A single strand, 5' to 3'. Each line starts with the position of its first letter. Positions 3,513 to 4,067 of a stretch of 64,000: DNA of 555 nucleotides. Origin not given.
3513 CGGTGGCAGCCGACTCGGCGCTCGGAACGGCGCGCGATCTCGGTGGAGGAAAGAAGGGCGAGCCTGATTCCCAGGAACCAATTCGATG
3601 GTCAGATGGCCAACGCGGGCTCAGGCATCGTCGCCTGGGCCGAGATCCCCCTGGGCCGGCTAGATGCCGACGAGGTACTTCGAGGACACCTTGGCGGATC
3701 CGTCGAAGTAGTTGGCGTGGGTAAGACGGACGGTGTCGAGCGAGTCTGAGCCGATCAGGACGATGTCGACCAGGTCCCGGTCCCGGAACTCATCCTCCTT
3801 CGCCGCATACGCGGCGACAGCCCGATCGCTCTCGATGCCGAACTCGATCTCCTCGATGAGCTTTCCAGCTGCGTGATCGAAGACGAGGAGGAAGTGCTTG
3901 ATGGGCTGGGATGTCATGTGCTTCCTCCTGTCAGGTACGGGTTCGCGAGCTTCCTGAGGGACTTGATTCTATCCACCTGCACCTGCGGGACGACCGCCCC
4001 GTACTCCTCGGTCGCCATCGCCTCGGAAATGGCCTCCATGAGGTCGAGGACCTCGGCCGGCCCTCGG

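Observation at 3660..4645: Lower-GC islet with a single-domain RelA/SpoT (toxSAS-like) gene coupled to an 85-aa acidic ORF: candidate toxin-antitoxin or defence module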

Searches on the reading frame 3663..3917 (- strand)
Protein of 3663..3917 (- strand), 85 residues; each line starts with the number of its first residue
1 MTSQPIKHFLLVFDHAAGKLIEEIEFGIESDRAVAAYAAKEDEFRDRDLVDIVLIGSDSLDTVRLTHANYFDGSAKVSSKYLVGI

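Call 3: search_protein_families(library=pfam, proteins=[window:3663-3917:-], max_evalue=1)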
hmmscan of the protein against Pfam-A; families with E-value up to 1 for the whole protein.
window:3663-3917:- (85 aa): 0 families

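Call 4: search_protein_families(library=ncbifam, proteins=[window:3663-3917:-], max_evalue=1)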
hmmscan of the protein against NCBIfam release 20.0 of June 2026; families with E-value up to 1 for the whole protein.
window:3663-3917:- (85 aa): 0 families

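Call 5: search_protein_families(library=padloc, proteins=[window:3663-3917:-], max_evalue=1)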
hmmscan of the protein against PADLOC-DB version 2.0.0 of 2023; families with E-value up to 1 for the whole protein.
window:3663-3917:- (85 aa): 4 families
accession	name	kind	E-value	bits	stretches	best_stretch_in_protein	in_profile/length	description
PDLC04999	PDC-S33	-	2.4e-05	22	1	7-74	264-331/349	-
PDLC04404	PDC-M08B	-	0.013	14.2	1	29-72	24-67/96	-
PDLC02291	AbiEii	-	0.013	12.8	1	40-68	185-213/310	AbiEii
PDLC04401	PDC-M08B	-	0.028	12.7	1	20-65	43-89/93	-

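Call 7: search_solved_structures(query=window:3663-3917:-, max_evalue=10, show_alignments=3)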
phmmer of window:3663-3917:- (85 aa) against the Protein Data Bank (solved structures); distinct sequences matched with E-value up to 10: 0.

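Call 8: search_protein_families(library=phrogs, proteins=[window:3663-3917:-], max_evalue=1)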
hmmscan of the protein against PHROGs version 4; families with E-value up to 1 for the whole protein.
window:3663-3917:- (85 aa): 4 families
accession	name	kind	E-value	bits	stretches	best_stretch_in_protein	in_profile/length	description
phrog_22117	-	unknown function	0.0027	18.7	1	41-73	34-65/66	-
phrog_4773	-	unknown function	0.009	16.1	1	28-72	292-336/353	-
phrog_14243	-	unknown function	0.032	15.5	1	4-82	17-92/146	-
phrog_25264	-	unknown function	0.074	14.4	1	8-55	80-127/149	-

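Call 10: search_dna_similar(query=window:3663-3917:-, collection=phages, mode=protein, max_evalue=1, max_rows=25)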
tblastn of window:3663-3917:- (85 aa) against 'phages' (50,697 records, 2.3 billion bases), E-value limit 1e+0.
No match.

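Call 15: find_homologous_proteins(query=window:3663-3917:-, max_evalue=0.001)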
Query window:3663-3917:- (85 aa): 652 proteins with E <= 0.001 among 652 candidates; the best 120 are listed.
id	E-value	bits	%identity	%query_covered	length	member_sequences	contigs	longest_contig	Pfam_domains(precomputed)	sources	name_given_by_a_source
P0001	3.9e-47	175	100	100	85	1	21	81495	-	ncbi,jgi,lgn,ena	jgi:hypothetical protein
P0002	7.5e-42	158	88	100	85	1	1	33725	-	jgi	jgi:hypothetical protein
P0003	2.7e-36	141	78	100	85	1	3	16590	-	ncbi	ncbi:MAG: hypothetical protein ACLPR9_04490 [Acidimicrobiales bacterium]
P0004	2.7e-32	128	71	98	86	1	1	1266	-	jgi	jgi:hypothetical protein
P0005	6.3e-32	127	73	98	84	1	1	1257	-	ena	-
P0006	1.1e-31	126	68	100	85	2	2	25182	-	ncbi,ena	-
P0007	1.1e-31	126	68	100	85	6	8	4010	-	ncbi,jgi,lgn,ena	-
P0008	1.2e-31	126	68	100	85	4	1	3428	-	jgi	-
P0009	4.9e-31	124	78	94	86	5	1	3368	-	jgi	jgi:hypothetical protein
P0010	1.3e-30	123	67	100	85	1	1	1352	-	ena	-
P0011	1.9e-30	122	73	98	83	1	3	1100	-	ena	-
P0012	2.1e-30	122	68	100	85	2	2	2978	-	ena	-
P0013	7.7e-30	120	68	100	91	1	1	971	-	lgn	-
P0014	8.3e-30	120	71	98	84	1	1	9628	-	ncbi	ncbi:MAG: hypothetical protein ACREPI_09345 [Candidatus Dormibacterales bacterium]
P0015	9.5e-30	120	73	98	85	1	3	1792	-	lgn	-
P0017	2.1e-29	119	69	100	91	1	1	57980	-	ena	-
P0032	2.6e-28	115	69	98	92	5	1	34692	-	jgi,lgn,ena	-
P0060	2.0e-27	112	66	98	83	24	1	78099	-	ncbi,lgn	-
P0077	4.9e-27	111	66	94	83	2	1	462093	-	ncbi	-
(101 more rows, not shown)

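Call 18: find_encoding_contigs(protein=P0001, flank=8000, max_places=8)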
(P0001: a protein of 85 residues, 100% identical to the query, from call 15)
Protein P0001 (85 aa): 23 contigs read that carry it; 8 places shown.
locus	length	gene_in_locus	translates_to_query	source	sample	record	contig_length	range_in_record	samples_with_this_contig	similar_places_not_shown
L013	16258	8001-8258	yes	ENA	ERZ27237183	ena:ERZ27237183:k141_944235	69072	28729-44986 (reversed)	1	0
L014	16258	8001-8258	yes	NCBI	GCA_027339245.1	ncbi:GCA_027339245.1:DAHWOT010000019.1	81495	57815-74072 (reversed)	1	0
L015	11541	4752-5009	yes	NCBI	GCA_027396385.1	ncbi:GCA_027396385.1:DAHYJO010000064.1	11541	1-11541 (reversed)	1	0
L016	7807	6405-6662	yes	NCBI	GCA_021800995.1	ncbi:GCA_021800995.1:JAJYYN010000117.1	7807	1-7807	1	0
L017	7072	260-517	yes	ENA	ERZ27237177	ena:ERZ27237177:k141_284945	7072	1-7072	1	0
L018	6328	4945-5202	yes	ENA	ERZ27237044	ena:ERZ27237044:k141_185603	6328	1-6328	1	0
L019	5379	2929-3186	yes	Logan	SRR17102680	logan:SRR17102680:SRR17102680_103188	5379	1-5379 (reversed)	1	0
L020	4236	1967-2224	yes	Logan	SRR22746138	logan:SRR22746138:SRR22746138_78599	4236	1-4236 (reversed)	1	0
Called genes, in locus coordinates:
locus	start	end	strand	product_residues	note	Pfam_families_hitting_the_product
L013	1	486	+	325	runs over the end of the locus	PF01734:Patatin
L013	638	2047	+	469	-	PF03007:WS_DGAT_cat, PF06974:WS_DGAT_C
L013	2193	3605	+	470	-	PF13439:Glyco_transf_4, PF13579:Glyco_trans_4_4, PF20706:GT4-conflict, PF00534:Glycos_transf_1, PF13692:Glyco_trans_1_4, PF13524:Glyco_trans_1_2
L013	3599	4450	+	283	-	PF01209:Ubie_methyltran, PF02353:CMAS, PF13489:Methyltransf_23, PF08241:Methyltransf_11, PF08242:Methyltransf_12, PF13649:Methyltransf_25, PF13847:Methyltransf_31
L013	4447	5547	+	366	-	-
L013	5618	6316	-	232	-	PF13578:Methyltransf_24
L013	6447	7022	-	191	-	PF01169:GDT1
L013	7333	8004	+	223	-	PF04607:RelA_SpoT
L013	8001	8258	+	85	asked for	-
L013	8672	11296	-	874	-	PF17900:Peptidase_M1_N, PF01433:Peptidase_M1, PF11838:ERAP1_C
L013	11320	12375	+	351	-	PF00294:PfkB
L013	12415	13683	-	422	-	-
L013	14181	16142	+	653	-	PF22904:NOMO1-like_2nd (faint), PF13620:CarboxypepD_reg, PF13715:CarbopepD_reg_2 (faint), PF17210:SdrD_B (faint), PF17802:SpaA (faint), PF13620:CarboxypepD_reg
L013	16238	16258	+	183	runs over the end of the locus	PF13620:CarboxypepD_reg (faint)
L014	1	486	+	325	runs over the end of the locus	PF01734:Patatin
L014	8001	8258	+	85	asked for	-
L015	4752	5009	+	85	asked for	-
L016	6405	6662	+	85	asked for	-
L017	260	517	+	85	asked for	-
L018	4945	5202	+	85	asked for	-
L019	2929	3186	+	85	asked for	-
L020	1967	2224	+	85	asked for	-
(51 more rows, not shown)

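Call 20: find_encoding_contigs(protein=P0002, flank=8000, max_places=3)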
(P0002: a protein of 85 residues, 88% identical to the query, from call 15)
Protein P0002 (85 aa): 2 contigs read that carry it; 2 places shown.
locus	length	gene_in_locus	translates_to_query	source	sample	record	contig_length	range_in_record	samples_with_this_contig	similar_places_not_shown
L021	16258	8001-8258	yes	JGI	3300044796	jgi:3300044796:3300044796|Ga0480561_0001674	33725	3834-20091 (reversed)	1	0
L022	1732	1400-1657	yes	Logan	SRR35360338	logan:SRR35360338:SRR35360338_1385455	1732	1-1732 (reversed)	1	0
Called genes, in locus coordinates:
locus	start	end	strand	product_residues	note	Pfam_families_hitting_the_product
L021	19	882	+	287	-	PF04203:Sortase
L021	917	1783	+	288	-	PF00005:ABC_tran, PF02463:SMC_N (weak), PF13304:AAA_21 (faint)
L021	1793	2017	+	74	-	-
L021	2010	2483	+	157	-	-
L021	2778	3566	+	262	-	PF02126:PTE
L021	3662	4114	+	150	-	PF02082:Rrf2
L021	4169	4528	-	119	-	-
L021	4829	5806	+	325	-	PF01925:TauE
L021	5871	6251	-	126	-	PF13384:HTH_23 (weak), PF13518:HTH_28 (weak)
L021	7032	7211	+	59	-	-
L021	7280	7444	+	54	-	-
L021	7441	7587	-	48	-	-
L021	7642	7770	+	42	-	-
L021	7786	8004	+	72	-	-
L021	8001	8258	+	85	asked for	-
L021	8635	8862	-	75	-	-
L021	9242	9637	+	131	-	-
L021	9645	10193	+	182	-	-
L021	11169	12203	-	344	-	PF13439:Glyco_transf_4, PF13579:Glyco_trans_4_4, PF00534:Glycos_transf_1, PF13692:Glyco_trans_1_4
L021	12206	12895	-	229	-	PF04794:YdjC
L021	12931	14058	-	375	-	PF00535:Glycos_transf_2, PF13641:Glyco_tranf_2_3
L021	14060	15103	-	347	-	PF13439:Glyco_transf_4, PF13579:Glyco_trans_4_4 (faint), PF00534:Glycos_transf_1, PF13692:Glyco_trans_1_4, PF20706:GT4-conflict (weak)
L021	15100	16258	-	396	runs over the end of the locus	-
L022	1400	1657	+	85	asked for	-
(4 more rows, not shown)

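Call 21: find_encoding_contigs(protein=P0003, flank=8000, max_places=3)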
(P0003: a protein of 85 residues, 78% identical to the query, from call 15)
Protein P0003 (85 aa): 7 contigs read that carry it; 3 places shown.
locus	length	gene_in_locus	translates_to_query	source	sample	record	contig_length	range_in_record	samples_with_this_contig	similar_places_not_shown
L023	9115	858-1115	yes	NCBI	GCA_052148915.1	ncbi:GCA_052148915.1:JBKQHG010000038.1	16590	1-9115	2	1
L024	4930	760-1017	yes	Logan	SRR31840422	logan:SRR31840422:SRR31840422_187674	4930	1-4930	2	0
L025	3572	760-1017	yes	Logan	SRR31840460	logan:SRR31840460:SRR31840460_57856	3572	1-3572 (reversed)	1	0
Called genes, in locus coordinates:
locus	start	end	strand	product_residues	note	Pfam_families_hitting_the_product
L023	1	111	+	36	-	?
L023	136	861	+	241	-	PF04607:RelA_SpoT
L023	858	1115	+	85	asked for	-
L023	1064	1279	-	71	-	-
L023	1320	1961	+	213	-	-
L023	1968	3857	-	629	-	PF01867:Cas_Cas1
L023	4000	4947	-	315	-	-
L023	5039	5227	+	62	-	-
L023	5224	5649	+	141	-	-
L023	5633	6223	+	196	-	-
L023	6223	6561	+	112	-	-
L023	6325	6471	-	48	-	-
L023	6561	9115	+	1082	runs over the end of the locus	-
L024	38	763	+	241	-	PF04607:RelA_SpoT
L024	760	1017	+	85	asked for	-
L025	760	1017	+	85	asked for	-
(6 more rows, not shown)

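Call 35: search_protein_representatives(alignment_id=A1)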
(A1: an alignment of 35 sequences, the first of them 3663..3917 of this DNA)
Query: 35 sequences, 83 profile positions. Proteins with E-value up to 0.001 (for the whole library): 881; up to 1e-10: 314; up to 1e-30: 6. The best 150 are listed.
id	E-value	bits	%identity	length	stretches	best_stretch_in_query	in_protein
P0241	1.0e-35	138.1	-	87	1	3-83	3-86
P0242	1.9e-34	134.1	-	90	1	3-83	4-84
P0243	1.2e-33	131.5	-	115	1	1-83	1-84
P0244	1.1e-32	128.4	-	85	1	3-83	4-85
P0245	2.9e-32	127.1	-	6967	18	10-65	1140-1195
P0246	4.9e-32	126.4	-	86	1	3-83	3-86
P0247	1.6e-29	118.3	-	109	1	4-79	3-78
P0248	3.5e-27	110.8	-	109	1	3-80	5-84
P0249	6.6e-27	109.9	-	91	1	3-75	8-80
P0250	4.2e-26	107.3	-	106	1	3-82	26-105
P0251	4.5e-26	107.3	-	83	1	1-83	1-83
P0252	8.5e-26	106.4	-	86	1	5-83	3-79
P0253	1.7e-25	105.4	-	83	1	2-83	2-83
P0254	2.9e-25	104.7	-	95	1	2-81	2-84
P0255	3.9e-25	104.2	-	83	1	1-65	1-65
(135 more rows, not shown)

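Call 37: predict_structure(alignment_id=A1)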
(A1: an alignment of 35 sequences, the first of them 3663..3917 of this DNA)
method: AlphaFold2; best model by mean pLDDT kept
length: 85 residues; sequences in the alignment: 35
mean_pLDDT: 76.9   pTM: 0.62
mean pLDDT of the five models: 76.9, 75.2, 71.6, 65.4, 58.6
residues with pLDDT >= 90: 0; 70-90: 68; 50-70: 7; < 50: 10
segments of 3 or more residues with pLDDT < 50: 77-85
pLDDT, mean of each block of 10 residues (from residue 1): 73 84 87 88 82 84 77 58 40
secondary structure, 60 per line:
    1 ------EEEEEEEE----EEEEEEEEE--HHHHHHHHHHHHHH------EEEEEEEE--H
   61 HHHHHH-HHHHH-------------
elements in order: E7-14 E19-27 H30-43 E50-57 H60-66 H68-72

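Call 40: fold_search(model_id=the predicted structure, library=pdb)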
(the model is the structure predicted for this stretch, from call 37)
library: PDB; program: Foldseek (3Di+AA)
matches with E <= 10: 270; with E <= 0.001: 0
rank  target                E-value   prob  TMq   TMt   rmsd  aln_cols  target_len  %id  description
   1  5xpu_A                2.1e-01  0.51  0.33  0.19   5.6        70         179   11  Crystal structure of MAD2L2/REV7 in complex with a CAMP fragment in a monoclinic crystal (released 2017-09-20)
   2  7ztb_A                4.4e-01  0.47  0.45  0.14   7.1        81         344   21  Structure of the Salmonella tRNA pyrophosphokinase CapRel (released 2022-11-23)
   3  9erv_A                4.7e-01  0.38  0.41  0.13   6.4        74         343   20  Structure of Salmonella CapRel bound to Bas11 Gp54 (released 2024-11-06)
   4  5x6v_B                5.7e-01  0.15  0.30  0.21  10.9       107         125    7  Crystal structure of human heteroheptameric complex (released 2017-12-06)
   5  5y39_G                6.0e-01  0.11  0.20  0.15  10.1        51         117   16  Crystal structure of Ragulator complex (p18 76-145) (released 2017-12-06)
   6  3egr_B                7.8e-01  0.21  0.30  0.37   5.6        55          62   18  CRYSTAL STRUCTURE OF A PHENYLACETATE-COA OXYGENASE SUBUNIT PAAB (REUT_A2307) FROM RALSTONIA EUTROPHA JMP134 AT 2.65 A  (released 2008-09-30)
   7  8ges_C                7.8e-01  0.13  0.24  0.04  10.4        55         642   16  R. hominis 2 beta-glucuronidase bound to UNC10201652-glucuronide (released 2024-02-14)
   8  7d43_J                8.3e-01  0.08  0.27  0.07  12.0        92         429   11  eIF2B-eIF2(aP), aPg complex (released 2020-12-09)
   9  7ztb_B                9.5e-01  0.23  0.41  0.14   7.9        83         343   14  Structure of the Salmonella tRNA pyrophosphokinase CapRel (released 2022-11-23)
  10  7rsl_A                1.1e+00  0.08  0.25  0.10  14.0        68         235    9  Seipin forms a flexible cage at lipid droplet formation sites (released 2022-02-09)
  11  4jg5                  1.2e+00  0.07  0.23  0.07  10.8        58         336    7  Crystal structure of a putative cell adhesion protein (BDI_3519) from Parabacteroides distasonis ATCC 8503 at 2.34 A res (released 2013-03-20)
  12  3egr_A                1.4e+00  0.11  0.27  0.33   6.8        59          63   14  CRYSTAL STRUCTURE OF A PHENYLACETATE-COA OXYGENASE SUBUNIT PAAB (REUT_A2307) FROM RALSTONIA EUTROPHA JMP134 AT 2.65 A  (released 2008-09-30)
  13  9gsx_L                1.8e+00  0.15  0.40  0.08   6.1       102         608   10  Campylobacter hook-filament junction-cap complex (released 2025-04-09)
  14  5gni_A                2.3e+00  0.09  0.27  0.12  10.2        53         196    8  The crystal structure of PECAM-1 IgL1-2 trans-homophilic dimer (released 2016-12-21)
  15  7oxp_A                2.3e+00  0.05  0.24  0.10  13.4        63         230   10  Cryo-EM structure of yeast Sei1 (released 2021-10-13)
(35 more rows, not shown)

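Call 53: list_cluster_members(proteins=[P0001, P0121, P0077, P0060])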
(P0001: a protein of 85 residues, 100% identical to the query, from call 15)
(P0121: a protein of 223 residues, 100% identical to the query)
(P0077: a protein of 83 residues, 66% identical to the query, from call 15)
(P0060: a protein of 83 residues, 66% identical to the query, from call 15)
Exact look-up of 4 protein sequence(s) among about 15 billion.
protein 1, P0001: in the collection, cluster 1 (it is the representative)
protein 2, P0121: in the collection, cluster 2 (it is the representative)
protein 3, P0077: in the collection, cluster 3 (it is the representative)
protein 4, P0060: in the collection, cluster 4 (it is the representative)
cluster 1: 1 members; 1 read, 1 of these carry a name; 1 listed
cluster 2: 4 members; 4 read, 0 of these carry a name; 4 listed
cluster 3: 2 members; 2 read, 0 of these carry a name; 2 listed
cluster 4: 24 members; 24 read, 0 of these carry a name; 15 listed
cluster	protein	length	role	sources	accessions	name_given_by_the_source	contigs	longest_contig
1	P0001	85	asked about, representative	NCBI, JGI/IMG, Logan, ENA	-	hypothetical protein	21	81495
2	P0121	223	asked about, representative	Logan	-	-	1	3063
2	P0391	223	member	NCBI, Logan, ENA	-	-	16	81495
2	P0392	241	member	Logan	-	-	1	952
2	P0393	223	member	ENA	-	-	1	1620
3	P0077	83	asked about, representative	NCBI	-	-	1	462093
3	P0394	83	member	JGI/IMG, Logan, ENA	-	-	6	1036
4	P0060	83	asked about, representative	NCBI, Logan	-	-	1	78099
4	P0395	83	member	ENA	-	-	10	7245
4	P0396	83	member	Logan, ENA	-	-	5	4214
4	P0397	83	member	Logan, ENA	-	-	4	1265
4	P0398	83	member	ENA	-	-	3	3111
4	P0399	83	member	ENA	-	-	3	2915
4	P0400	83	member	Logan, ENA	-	-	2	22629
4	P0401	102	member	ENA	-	-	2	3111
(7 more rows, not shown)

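Call 54: find_encoding_contigs(protein=P0077, flank=8000, max_places=1)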
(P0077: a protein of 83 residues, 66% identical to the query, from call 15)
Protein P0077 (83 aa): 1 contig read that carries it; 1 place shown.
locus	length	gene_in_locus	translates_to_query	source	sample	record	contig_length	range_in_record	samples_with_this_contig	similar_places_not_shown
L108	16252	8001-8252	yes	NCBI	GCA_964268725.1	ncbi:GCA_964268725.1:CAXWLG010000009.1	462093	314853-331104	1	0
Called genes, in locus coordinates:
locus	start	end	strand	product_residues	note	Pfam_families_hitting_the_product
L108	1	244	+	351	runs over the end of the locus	PF00296:Bac_luciferase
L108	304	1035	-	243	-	PF01138:RNase_PH, PF03725:RNase_PH_C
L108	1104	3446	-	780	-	PF13567:DUF4131, PF03772:Competence, PF00753:Lactamase_B, PF12706:Lactamase_B_2 (weak)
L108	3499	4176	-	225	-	PF00486:Trans_reg_C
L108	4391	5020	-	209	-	PF11306:DUF3108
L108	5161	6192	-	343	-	PF00155:Aminotran_1_2, PF01212:Beta_elim_lyase, PF01041:DegT_DnrJ_EryC1 (faint), PF00266:Aminotran_5 (weak)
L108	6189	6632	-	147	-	-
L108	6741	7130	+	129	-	-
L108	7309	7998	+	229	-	PF04607:RelA_SpoT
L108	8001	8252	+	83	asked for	-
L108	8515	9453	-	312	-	PF01180:DHO_dh, PF03060:NMO (weak), PF01207:Dus (faint)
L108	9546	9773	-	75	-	-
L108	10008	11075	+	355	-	PF01883:FeS_assembly_P, PF10609:ParA, PF00142:Fer4_NifH (faint), PF01656:CbiA, PF02374:ArsA_ATPase (faint), PF09140:MipZ (weak), PF13614:AAA_31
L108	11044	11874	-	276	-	-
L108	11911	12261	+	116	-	PF01936:NYN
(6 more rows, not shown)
